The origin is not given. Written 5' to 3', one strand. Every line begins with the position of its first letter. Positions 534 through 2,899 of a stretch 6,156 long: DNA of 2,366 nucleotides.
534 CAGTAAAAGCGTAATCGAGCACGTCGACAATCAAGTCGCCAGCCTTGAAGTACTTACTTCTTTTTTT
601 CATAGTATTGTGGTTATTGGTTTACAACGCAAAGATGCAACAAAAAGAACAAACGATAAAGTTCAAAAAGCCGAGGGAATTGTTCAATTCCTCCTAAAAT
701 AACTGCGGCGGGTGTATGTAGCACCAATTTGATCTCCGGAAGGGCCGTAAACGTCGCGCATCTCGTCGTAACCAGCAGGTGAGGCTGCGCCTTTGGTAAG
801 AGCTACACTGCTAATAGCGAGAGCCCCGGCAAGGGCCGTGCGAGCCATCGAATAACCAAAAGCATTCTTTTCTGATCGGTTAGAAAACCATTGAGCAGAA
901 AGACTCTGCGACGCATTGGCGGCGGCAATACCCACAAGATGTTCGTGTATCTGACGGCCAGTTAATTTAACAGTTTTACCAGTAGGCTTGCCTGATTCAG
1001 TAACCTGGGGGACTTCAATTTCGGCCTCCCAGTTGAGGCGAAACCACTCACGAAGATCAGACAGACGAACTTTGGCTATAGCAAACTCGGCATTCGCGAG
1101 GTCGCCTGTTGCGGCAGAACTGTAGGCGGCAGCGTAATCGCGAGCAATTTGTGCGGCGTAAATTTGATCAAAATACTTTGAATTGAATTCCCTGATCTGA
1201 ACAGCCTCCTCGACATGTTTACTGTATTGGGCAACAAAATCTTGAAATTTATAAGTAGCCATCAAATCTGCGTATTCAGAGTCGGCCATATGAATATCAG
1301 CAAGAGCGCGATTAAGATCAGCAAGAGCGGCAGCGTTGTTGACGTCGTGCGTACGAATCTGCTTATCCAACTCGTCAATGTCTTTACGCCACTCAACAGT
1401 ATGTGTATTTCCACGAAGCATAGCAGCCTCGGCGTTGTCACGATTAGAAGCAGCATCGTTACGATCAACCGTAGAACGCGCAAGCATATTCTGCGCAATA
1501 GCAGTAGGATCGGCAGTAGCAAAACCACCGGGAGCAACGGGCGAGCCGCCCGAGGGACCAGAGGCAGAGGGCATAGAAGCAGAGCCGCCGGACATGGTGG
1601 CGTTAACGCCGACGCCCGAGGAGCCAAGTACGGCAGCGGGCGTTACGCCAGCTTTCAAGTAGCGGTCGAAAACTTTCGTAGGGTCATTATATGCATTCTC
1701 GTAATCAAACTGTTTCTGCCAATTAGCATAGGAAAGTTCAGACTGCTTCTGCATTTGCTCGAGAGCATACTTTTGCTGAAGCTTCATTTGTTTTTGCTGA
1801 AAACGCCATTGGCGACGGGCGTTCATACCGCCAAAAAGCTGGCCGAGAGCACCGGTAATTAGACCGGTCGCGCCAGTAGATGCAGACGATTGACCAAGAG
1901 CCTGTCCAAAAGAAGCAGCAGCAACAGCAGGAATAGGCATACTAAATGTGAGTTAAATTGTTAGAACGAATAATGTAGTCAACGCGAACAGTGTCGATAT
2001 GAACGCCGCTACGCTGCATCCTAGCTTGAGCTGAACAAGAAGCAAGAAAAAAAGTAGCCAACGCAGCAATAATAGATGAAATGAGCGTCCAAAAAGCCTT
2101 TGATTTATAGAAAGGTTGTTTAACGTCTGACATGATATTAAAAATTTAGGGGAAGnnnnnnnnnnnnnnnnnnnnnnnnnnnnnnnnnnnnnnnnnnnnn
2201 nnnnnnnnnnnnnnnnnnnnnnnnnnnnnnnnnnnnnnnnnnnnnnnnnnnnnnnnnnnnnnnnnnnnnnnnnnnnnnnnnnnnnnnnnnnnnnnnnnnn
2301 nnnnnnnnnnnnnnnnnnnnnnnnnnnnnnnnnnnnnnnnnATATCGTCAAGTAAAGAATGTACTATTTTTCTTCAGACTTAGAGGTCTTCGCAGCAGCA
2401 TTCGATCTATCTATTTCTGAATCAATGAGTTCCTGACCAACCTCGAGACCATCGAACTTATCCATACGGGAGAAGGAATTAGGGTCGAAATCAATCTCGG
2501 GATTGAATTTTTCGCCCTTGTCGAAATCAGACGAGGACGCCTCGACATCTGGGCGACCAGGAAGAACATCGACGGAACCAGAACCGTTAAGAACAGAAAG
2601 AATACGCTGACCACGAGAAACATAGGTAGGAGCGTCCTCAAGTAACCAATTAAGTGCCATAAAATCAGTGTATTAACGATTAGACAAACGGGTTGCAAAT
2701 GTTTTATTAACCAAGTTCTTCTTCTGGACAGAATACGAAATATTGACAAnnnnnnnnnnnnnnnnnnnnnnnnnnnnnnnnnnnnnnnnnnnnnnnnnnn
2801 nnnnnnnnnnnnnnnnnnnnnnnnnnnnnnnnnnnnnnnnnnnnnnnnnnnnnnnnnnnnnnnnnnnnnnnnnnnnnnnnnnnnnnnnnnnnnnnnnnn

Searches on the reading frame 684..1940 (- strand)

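Call 4: search_protein_families(library=phrogs, proteins=[window:684-1940:-], max_evalue=0.01)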
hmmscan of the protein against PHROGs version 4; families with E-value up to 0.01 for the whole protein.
window:684-1940:- (418 aa): 2 families
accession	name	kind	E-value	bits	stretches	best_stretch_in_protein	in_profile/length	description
phrog_8689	-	tail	1.5e-08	35.7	1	49-242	30-214/327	pilot protein for DNA ejection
phrog_31272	-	tail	0.00085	19.4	1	31-122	10-101/294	pilot protein for DNA ejection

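Call 5: search_protein_families(library=pfam, proteins=[window:684-1940:-], max_evalue=0.01)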
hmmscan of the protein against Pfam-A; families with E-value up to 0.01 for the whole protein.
window:684-1940:- (418 aa): 1 family
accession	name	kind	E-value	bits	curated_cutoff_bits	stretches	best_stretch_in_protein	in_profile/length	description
PF17037.10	CBP_BcsO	-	0.0074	16.6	27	0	86-169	62-149/201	Cellulose biosynthesis protein BcsO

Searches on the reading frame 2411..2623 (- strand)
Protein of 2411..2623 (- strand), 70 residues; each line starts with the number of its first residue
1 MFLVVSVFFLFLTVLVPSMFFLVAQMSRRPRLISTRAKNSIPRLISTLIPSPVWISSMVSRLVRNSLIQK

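Call 4: search_protein_families(library=phrogs, proteins=[window:2411-2623:-], max_evalue=0.01)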
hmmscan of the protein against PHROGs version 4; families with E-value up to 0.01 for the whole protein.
window:2411-2623:- (70 aa): 0 families

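Call 5: search_protein_families(library=pfam, proteins=[window:2411-2623:-], max_evalue=0.01)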
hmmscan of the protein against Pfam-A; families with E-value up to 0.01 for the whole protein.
window:2411-2623:- (70 aa): 0 families

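Call 30: search_dna_similar(query=window:2411-2623:-, collection=phages, mode=protein, max_rows=40, max_evalue=0.001)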
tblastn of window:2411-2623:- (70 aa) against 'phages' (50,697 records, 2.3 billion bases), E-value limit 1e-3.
Records with a match: 4; places in all: 4; records where one place covers at least 80% of the query: 0.
Best place of each record, by identity: 60-80% 3; <60% 1.
By first word of the organism name: Microviridae 4.
By host as written in the record: - 4.
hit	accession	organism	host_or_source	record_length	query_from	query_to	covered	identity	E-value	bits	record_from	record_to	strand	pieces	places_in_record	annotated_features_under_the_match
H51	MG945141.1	Microviridae sp.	pig feces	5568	18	68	73%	66.7%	4e-7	50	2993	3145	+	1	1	similar to hypothetical protein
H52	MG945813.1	Microviridae sp.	pig feces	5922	20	68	70%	67.3%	2e-7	51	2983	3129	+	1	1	none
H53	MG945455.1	Microviridae sp.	musk deer feces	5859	17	69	76%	60.4%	1e-9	57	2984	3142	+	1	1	similar to hypothetical protein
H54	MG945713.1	Microviridae sp.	pig feces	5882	19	68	71%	58.0%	5e-6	47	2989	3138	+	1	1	none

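Call 51: search_protein_families(library=pfam, proteins=[window:2411-2623:-], max_evalue=10)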
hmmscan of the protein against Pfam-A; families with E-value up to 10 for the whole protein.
window:2411-2623:- (70 aa): 1 family
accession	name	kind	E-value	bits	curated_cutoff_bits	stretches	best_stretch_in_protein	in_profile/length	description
PF12501.13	DUF3708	-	0.058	13.5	24.1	1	10-47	41-78/166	Phosphate ATP-binding cassette transporter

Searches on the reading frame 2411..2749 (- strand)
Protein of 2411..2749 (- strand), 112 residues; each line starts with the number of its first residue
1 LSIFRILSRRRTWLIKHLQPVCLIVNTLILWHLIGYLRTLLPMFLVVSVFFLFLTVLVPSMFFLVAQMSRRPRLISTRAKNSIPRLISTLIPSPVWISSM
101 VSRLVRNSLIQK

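Call 51: search_protein_families(library=pfam, proteins=[window:2411-2749:-], max_evalue=10)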
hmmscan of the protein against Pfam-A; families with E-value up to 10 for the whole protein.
window:2411-2749:- (112 aa): 1 family
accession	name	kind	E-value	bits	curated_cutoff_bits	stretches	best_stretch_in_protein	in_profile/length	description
PF12501.13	DUF3708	-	0.15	12.1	24.1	1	51-88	40-77/166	Phosphate ATP-binding cassette transporter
